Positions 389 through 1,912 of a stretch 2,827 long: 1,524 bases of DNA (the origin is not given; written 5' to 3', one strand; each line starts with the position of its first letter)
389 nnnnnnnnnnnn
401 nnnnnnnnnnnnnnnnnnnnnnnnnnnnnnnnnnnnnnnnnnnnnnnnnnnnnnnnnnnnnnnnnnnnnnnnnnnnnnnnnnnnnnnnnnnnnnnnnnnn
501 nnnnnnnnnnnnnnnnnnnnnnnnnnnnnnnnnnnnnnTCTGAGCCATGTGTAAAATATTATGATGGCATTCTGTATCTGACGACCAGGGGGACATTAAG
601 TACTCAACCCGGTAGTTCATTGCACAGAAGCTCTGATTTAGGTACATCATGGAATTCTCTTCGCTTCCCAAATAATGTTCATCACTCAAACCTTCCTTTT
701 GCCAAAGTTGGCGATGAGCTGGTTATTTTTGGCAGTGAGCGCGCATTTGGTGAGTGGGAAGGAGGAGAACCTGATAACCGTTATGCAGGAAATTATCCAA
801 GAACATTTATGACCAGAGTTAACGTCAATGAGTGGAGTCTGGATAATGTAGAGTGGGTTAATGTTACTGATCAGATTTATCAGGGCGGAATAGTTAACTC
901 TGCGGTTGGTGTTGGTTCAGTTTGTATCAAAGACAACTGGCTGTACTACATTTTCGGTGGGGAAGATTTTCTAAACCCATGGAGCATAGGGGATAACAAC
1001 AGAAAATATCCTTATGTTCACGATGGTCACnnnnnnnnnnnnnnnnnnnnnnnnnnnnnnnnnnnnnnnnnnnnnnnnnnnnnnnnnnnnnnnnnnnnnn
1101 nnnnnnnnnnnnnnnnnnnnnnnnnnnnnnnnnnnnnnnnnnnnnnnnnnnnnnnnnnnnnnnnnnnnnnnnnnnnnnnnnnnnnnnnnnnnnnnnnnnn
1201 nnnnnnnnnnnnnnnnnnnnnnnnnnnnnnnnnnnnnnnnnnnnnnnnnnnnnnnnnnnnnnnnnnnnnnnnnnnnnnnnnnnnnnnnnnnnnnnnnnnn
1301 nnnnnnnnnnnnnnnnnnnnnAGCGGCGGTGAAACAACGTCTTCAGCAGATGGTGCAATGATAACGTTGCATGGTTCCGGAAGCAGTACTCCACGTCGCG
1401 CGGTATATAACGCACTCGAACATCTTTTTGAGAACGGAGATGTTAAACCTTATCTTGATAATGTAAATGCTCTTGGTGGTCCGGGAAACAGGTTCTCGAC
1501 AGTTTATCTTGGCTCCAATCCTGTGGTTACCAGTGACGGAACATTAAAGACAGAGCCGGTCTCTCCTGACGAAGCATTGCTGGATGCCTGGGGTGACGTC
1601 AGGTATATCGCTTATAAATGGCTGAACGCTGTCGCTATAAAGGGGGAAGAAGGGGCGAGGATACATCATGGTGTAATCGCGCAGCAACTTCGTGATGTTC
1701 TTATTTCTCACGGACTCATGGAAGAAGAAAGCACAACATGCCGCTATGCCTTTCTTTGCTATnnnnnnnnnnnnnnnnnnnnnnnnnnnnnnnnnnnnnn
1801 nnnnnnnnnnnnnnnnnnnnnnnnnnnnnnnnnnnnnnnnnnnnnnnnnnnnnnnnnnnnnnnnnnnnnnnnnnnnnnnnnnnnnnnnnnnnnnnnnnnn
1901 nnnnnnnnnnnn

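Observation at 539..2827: Capsule-degrading tailspike paired with a capsule-modifying enzyme: receptor-modification logic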

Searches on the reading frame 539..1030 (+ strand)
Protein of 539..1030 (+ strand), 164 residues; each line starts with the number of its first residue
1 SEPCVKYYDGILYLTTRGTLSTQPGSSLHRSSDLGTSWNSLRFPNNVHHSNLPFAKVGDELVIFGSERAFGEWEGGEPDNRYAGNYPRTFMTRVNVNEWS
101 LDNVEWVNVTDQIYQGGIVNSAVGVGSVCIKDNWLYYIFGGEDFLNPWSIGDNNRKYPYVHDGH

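Call 4: search_protein_families(library=pfam, proteins=[window:539-1030:+], max_evalue=0.01)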
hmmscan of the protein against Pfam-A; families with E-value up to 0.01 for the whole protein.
window:539-1030:+ (164 aa): 1 family
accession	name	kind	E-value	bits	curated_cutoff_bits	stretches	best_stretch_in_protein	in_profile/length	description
PF12217.14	End_beta_propel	-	3.4e-104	349.1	24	1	1-164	192-355/367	Catalytic beta propeller domain of bacteriophage endosialidase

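Call 5: search_protein_families(library=phrogs, proteins=[window:539-1030:+], max_evalue=0.001)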
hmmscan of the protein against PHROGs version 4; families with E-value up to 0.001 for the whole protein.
window:539-1030:+ (164 aa): 3 families
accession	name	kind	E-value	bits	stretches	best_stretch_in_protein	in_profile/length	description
phrog_1171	-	tail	4.1e-42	145.6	1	1-151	511-654/954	tail spike protein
phrog_13893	-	tail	3.6e-37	129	1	1-102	556-644/648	tail protein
phrog_7121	-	tail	5.6e-08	32.3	1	101-164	540-621/927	tail fiber protein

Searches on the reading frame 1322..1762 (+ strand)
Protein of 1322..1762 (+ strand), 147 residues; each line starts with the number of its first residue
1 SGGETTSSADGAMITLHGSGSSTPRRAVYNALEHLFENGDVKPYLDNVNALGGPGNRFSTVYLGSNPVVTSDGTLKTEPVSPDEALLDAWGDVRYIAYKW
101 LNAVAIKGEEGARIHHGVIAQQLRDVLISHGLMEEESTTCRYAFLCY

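Call 4: search_protein_families(library=pfam, proteins=[window:1322-1762:+], max_evalue=0.01)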
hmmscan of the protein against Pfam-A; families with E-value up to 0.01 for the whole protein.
window:1322-1762:+ (147 aa): 2 families
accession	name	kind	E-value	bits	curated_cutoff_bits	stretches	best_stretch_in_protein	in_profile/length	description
PF12219.14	End_tail_spike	-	7.3e-33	114.3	25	1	1-70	91-160/160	Catalytic domain of bacteriophage endosialidase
PF13884.11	Peptidase_S74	-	8.1e-12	45.7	22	1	71-132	1-58/58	Chaperone of endosialidase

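Call 5: search_protein_families(library=phrogs, proteins=[window:1322-1762:+], max_evalue=0.001)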
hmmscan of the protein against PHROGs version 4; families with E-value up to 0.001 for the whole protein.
window:1322-1762:+ (147 aa): 9 families
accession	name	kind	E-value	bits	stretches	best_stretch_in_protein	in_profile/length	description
phrog_1171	-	tail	2.6e-74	252.2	1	2-147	738-876/954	tail spike protein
phrog_7121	-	tail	5.2e-54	184.7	1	1-147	719-868/927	tail fiber protein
phrog_14895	-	tail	2e-23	83.7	1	40-147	474-576/632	tail spike protein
phrog_17635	-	tail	1.4e-21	77.4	1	18-147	554-673/721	tail fiber protein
phrog_15695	-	tail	5.5e-13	48.6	1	28-132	1082-1186/1284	tail fiber protein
phrog_19921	-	tail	2.2e-10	40.4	1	38-133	747-843/952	tail spike protein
phrog_27613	-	tail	4.1e-10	39.7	1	32-135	614-717/779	tail protein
phrog_28871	-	unknown function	1.1e-08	34.4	1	30-109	712-793/946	-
phrog_38424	-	unknown function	2.9e-08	33.9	1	39-146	308-411/488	-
